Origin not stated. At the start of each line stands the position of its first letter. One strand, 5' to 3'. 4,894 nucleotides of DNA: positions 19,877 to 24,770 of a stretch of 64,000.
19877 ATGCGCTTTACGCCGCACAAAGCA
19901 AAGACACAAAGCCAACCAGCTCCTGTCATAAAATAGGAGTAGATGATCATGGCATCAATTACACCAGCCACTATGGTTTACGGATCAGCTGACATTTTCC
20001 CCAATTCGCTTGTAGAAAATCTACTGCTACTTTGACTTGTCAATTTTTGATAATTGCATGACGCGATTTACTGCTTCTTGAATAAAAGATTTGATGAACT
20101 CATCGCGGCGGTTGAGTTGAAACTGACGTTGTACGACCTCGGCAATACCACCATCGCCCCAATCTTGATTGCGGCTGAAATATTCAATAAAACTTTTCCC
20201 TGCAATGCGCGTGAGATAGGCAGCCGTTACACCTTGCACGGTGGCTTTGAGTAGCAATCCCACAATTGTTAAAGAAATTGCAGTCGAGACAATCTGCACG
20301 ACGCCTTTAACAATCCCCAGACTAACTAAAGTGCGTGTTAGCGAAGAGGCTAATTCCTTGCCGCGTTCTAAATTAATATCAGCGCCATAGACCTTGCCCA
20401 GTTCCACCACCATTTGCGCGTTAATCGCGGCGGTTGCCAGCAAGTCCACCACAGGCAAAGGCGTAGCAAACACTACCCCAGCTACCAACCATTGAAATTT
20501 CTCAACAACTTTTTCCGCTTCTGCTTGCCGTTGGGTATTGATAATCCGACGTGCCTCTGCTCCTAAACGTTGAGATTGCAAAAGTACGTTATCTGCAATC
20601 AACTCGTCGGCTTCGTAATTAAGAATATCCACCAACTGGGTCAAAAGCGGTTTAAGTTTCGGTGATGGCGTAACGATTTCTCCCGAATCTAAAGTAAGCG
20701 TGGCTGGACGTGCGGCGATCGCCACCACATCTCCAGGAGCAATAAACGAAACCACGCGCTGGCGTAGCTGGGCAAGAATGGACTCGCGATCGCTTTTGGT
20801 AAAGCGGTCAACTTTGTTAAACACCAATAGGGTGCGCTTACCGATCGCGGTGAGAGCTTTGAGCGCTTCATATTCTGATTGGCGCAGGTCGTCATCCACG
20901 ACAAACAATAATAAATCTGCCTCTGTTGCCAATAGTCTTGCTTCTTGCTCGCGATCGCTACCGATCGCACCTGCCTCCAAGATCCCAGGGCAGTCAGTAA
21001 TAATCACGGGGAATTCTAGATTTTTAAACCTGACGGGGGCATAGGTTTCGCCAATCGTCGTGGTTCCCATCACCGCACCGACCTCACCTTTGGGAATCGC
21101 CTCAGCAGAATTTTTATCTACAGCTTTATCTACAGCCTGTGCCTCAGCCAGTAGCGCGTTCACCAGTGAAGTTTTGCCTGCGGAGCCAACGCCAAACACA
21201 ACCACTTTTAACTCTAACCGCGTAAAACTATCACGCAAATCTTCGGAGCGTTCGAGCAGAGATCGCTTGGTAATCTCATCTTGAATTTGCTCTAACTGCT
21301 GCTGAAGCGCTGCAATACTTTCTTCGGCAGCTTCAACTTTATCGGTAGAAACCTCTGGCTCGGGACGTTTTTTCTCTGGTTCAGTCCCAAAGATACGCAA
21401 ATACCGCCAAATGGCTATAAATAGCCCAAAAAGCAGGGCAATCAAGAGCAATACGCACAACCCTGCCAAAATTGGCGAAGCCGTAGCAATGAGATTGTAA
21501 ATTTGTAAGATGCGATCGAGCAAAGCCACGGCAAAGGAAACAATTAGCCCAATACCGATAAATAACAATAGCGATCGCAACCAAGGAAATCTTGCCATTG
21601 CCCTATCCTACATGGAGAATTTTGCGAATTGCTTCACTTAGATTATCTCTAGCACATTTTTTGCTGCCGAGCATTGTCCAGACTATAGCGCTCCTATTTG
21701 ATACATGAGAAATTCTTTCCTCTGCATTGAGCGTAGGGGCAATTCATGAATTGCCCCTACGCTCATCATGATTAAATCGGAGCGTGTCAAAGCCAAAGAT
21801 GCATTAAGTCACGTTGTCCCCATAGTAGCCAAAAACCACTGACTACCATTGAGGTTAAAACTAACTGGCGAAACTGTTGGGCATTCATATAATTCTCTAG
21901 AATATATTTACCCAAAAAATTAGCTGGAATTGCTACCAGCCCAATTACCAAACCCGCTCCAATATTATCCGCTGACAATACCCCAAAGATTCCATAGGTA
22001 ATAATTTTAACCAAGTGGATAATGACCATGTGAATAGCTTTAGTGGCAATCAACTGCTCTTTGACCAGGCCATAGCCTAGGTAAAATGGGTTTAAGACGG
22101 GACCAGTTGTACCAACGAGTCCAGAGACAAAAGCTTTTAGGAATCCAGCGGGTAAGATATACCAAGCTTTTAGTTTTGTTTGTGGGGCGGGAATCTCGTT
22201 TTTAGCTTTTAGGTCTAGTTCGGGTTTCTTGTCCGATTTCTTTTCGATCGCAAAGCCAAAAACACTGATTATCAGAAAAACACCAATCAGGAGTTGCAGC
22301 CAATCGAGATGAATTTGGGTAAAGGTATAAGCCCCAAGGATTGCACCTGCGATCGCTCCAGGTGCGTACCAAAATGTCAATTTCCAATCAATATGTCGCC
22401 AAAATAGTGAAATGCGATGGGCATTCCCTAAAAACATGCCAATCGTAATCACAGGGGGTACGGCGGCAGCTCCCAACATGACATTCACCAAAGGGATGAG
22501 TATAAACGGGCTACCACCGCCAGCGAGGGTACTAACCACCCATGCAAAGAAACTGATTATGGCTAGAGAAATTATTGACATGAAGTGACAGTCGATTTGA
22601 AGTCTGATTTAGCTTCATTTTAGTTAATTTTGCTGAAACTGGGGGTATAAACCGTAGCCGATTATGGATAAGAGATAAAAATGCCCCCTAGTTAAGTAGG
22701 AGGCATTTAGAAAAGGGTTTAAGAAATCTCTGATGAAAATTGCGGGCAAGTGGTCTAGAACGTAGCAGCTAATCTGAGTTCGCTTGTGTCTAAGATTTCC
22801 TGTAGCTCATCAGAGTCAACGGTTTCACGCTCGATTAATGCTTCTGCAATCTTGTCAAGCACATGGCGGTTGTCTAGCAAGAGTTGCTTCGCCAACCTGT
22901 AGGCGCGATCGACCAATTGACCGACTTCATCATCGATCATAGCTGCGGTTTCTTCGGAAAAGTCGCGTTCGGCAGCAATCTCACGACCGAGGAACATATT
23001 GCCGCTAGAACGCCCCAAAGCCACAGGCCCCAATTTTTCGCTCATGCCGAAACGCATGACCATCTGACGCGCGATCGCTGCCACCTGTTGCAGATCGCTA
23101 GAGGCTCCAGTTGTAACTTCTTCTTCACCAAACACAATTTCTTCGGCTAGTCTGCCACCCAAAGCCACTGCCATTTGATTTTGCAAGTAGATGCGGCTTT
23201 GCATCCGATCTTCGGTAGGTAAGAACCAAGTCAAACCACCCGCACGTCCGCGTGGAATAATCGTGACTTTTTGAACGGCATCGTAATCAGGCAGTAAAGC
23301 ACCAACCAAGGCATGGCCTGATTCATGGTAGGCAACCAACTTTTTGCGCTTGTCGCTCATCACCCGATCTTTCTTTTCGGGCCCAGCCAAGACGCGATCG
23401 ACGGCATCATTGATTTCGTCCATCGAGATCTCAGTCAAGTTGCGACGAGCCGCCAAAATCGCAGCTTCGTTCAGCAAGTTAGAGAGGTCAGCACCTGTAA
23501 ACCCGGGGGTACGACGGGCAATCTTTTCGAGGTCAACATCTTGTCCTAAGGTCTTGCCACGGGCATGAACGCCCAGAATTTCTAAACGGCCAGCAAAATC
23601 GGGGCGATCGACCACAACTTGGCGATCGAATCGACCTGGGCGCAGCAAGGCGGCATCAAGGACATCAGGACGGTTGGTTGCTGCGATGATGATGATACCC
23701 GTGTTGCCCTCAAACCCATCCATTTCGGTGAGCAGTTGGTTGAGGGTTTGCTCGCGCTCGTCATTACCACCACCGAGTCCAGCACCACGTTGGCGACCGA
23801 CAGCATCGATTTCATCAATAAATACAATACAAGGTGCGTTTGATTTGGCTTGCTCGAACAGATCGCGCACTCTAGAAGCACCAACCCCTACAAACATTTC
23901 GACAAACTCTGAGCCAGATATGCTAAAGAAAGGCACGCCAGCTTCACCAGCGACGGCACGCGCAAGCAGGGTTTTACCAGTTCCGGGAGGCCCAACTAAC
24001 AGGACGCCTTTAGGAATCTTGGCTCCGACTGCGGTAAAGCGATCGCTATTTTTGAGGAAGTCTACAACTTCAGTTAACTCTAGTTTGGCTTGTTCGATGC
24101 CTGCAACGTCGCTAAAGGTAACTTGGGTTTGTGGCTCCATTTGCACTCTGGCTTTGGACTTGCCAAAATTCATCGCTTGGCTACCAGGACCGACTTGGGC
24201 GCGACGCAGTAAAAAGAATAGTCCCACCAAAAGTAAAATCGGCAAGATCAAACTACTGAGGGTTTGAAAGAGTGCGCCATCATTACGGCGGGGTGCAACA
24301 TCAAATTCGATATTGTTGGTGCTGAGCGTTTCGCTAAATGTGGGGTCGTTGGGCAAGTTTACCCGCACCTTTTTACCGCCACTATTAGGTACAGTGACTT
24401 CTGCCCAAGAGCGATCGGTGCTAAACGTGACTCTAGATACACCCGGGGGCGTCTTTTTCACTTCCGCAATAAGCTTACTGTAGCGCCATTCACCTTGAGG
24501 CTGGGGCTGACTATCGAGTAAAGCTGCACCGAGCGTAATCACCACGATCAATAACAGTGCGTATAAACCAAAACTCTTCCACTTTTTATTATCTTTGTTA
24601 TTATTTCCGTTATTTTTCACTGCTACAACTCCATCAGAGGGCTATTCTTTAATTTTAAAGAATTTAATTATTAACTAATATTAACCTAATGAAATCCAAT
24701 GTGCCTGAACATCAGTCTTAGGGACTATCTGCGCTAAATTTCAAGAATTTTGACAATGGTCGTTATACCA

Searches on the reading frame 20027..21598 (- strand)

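Call 61: search_protein_families(library=pfam, proteins=[window:20027-21598:-], max_evalue=0.00001)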
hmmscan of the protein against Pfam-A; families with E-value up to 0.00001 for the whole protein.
window:20027-21598:- (523 aa): 4 families
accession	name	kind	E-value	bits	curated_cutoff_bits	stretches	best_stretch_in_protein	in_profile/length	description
PF05128.17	DUF697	-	7.5e-52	175.8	27.7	1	340-498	1-162/162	Domain of unknown function (DUF697)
PF01926.29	MMR_HSR1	-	9.6e-12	45.5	21.9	1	131-262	1-113/113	50S ribosome-binding GTPase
PF00009.33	GTP_EFTU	-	1e-06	28.9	26.5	1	132-294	6-151/188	Elongation factor Tu GTP binding domain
PF00350.29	Dynamin_N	-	5.3e-06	27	27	0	132-152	1-21/168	Dynamin family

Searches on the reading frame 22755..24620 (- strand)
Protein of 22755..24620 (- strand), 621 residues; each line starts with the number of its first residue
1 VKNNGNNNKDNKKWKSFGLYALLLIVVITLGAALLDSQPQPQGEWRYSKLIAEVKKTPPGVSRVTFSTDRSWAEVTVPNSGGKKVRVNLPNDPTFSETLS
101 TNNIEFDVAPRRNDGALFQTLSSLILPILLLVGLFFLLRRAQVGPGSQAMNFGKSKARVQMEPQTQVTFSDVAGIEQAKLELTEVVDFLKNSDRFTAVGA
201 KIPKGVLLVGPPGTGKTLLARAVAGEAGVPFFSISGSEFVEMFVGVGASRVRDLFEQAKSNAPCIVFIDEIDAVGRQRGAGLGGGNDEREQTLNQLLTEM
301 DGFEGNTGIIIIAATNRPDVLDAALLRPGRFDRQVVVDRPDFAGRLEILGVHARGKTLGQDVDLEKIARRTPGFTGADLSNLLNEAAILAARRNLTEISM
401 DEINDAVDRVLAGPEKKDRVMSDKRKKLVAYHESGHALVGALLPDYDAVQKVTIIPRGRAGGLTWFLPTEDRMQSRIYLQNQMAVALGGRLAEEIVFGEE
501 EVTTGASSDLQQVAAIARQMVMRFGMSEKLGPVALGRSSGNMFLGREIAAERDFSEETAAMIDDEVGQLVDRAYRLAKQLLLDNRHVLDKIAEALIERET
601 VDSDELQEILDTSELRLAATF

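Call 61: search_protein_families(library=pfam, proteins=[window:22755-24620:-], max_evalue=0.00001)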
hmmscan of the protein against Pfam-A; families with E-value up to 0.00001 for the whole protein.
window:22755-24620:- (621 aa): 4 families
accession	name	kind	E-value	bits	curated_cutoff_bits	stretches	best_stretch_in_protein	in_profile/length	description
PF01434.24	Peptidase_M41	-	5.2e-73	245.4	29.9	1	419-609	1-191/191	Peptidase family M41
PF00004.35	AAA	-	8.2e-48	162.6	21.2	1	206-338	1-130/131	ATPase family associated with various cellular activities (AAA)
PF17862.7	AAA_lid_3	-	3e-17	62.2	27.2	1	361-404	1-44/45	AAA+ lid domain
PF07728.20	AAA_5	-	1.9e-06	28.4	22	1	205-326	1-136/139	AAA domain (dynein-related subfamily)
